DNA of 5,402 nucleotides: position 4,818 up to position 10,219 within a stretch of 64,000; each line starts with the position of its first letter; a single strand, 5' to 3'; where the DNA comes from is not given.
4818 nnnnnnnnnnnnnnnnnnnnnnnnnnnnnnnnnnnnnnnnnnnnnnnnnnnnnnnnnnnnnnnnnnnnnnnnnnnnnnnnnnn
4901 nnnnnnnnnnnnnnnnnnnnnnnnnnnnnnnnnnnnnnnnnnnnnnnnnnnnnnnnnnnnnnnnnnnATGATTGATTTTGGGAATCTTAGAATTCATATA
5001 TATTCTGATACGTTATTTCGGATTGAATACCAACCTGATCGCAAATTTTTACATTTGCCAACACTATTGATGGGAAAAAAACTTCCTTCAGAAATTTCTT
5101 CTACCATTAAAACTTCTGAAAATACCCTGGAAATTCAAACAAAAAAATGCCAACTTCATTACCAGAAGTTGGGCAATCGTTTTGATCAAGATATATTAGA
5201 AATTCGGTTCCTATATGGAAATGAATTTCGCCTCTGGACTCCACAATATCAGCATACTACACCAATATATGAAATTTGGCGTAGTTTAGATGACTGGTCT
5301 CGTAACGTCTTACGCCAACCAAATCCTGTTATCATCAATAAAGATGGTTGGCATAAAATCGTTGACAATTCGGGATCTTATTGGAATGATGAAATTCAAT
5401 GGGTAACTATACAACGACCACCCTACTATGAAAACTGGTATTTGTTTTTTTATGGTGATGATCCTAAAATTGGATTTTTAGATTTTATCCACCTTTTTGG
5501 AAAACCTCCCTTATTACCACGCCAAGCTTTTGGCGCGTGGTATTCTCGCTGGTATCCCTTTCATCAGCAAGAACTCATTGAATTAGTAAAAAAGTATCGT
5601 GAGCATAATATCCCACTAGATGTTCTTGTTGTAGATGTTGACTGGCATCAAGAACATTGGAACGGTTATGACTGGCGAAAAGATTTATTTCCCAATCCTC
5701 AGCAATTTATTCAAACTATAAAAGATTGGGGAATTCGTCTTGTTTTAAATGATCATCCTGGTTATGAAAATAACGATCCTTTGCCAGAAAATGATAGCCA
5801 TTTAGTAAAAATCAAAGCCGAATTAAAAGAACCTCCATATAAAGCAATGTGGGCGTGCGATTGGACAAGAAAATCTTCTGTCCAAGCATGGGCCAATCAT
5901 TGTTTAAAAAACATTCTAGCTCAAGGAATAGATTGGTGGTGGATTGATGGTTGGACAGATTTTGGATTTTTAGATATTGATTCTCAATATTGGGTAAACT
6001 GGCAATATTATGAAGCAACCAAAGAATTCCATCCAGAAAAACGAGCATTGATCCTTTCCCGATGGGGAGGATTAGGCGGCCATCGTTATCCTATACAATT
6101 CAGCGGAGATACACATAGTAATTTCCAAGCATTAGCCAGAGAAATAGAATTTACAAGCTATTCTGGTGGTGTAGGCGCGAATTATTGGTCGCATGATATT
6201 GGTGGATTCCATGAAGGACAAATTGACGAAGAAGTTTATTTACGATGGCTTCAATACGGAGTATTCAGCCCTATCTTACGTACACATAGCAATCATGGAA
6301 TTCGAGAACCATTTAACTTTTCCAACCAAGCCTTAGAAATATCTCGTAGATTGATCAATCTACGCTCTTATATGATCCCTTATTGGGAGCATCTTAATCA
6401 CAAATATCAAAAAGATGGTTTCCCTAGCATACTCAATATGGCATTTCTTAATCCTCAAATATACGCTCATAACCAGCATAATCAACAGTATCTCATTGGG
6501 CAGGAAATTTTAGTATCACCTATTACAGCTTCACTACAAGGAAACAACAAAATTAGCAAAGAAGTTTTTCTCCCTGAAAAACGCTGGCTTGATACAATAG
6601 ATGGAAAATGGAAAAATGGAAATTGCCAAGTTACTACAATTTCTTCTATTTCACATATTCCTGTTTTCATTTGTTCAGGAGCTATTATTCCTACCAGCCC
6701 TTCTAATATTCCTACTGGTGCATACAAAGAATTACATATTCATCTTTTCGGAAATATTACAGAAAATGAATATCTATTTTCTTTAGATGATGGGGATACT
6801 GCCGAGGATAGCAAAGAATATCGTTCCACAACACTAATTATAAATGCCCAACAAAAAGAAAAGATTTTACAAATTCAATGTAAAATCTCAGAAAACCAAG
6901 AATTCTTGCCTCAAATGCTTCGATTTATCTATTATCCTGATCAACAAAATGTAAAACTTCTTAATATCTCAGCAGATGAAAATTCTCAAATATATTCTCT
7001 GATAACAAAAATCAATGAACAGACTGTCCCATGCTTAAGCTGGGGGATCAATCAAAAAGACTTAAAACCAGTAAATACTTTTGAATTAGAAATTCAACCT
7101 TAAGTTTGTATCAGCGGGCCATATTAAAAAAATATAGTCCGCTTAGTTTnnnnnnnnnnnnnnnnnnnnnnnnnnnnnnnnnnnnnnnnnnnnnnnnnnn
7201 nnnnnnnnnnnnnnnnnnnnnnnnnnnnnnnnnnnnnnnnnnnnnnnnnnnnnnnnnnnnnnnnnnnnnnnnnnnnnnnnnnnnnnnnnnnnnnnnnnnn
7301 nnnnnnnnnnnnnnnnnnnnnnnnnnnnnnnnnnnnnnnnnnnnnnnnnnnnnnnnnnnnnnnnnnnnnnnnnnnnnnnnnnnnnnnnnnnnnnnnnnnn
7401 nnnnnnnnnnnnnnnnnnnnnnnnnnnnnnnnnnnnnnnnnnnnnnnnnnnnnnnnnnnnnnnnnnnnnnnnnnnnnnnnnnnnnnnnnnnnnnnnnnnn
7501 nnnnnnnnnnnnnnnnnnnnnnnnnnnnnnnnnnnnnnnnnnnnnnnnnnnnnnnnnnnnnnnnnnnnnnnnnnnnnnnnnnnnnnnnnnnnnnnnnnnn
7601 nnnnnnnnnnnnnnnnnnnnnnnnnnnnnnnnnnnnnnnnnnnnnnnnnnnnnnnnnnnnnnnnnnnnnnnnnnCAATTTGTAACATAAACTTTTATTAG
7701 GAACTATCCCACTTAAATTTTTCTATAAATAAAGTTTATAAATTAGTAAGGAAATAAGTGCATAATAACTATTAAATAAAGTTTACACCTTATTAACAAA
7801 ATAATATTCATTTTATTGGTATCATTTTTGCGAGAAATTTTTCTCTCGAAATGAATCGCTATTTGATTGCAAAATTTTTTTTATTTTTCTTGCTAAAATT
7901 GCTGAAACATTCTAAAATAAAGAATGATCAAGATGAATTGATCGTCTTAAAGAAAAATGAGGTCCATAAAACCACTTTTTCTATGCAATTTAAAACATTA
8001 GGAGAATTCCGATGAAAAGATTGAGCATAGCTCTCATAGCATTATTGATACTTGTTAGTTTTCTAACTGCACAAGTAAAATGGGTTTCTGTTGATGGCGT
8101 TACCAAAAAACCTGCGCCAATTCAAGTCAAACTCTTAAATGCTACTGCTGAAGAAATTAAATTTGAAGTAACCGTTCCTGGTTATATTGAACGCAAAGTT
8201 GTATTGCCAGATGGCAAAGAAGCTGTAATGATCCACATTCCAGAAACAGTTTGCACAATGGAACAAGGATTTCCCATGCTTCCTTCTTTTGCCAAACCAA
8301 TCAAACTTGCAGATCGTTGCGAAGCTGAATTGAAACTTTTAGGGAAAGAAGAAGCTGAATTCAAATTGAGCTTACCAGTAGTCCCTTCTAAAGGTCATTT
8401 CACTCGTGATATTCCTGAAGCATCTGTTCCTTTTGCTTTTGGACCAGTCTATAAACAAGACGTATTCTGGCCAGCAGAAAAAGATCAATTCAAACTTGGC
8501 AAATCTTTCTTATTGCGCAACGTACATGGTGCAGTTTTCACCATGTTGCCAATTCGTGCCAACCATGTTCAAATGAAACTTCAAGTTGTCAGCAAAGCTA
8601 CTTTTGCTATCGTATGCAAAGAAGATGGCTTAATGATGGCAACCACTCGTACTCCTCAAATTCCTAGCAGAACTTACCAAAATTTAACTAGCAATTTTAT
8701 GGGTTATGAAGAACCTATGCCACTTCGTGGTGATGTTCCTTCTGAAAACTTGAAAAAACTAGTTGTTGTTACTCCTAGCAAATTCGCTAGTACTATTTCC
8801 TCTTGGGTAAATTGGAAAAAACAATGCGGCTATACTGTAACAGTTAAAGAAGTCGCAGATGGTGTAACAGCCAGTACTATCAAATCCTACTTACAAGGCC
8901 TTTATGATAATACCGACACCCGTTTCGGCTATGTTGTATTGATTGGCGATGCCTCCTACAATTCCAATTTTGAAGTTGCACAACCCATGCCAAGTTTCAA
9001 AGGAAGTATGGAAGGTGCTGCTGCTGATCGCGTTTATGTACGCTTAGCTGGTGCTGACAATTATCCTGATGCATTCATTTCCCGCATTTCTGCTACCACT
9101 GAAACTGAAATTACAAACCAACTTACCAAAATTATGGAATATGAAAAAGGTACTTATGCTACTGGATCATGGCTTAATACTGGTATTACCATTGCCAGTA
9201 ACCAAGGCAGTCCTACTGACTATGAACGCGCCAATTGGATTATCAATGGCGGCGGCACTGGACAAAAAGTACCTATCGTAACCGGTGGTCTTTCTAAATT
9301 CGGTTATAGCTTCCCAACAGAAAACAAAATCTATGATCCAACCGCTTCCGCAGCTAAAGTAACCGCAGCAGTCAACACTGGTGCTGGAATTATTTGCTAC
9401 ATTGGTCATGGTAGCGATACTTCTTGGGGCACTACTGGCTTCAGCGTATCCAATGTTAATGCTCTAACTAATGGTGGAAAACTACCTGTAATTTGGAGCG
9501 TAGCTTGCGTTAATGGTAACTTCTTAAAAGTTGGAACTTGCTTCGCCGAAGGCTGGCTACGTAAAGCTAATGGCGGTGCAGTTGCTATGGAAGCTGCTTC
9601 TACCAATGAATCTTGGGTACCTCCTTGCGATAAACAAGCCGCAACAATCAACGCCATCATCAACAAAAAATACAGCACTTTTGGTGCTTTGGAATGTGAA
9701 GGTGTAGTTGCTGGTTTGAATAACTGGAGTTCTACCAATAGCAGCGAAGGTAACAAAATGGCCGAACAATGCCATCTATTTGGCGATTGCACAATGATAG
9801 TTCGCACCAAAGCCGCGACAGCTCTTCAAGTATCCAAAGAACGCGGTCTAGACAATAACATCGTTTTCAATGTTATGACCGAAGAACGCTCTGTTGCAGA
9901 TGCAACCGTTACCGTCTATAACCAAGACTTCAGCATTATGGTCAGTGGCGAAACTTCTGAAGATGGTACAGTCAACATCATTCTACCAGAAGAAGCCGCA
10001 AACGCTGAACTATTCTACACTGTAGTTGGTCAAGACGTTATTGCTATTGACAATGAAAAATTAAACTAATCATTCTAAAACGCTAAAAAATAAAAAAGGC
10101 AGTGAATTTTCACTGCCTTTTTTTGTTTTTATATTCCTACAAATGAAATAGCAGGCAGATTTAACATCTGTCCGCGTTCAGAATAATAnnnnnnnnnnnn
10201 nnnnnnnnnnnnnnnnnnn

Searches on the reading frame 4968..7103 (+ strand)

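Call 36: search_protein_families(library=ncbifam, proteins=[window:4968-7103:+], max_evalue=1e-10)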
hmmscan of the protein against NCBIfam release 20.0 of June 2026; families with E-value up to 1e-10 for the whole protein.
window:4968-7103:+ (711 aa): 3 families
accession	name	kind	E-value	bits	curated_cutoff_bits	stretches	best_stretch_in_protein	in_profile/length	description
NF007940.0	PRK10658.1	equivalog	1.1e-51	176.2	606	1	158-637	238-736/771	alpha-xylosidase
NF040948.1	alpha_gluc_MalA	equivalog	9.4e-38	129.9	800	2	347-580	375-612/627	alpha-glucosidase MalA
NF007746.0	PRK10426.1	equivalog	1.3e-19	70.1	553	1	341-571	430-667/683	alpha-glucosidase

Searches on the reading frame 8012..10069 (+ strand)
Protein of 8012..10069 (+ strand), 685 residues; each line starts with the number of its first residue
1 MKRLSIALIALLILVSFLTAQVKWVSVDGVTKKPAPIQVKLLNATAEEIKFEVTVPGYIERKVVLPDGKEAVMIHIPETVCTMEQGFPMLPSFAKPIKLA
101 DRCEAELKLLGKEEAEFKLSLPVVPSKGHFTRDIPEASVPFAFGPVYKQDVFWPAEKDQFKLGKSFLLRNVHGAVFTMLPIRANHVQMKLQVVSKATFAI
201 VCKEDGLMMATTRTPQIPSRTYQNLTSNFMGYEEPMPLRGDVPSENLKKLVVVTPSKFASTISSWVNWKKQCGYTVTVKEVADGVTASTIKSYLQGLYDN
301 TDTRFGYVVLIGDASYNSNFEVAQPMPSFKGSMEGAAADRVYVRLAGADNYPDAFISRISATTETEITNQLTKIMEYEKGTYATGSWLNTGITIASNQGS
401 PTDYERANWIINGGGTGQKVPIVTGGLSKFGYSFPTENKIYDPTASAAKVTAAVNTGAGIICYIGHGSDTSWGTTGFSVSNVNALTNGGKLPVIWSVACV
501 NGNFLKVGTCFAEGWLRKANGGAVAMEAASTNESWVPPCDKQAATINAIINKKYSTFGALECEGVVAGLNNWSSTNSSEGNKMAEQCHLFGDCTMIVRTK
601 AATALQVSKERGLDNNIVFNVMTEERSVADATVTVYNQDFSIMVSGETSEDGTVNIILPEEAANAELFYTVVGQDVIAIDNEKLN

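Call 36: search_protein_families(library=ncbifam, proteins=[window:8012-10069:+], max_evalue=1e-10)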
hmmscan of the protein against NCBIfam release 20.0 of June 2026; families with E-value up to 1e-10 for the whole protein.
window:8012-10069:+ (685 aa): 2 families
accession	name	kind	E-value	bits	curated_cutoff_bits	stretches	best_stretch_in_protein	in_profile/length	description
NF052324.1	PorU_rel_Nterm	equivalog_domain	6.8e-17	60.9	450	1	289-592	457-760/879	putative type IX secretion system sortase PorU2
NF033707.1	T9SS_sortase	equivalog_domain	1.2e-13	49.7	420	1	240-526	354-668/1095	type IX secretion system sortase PorU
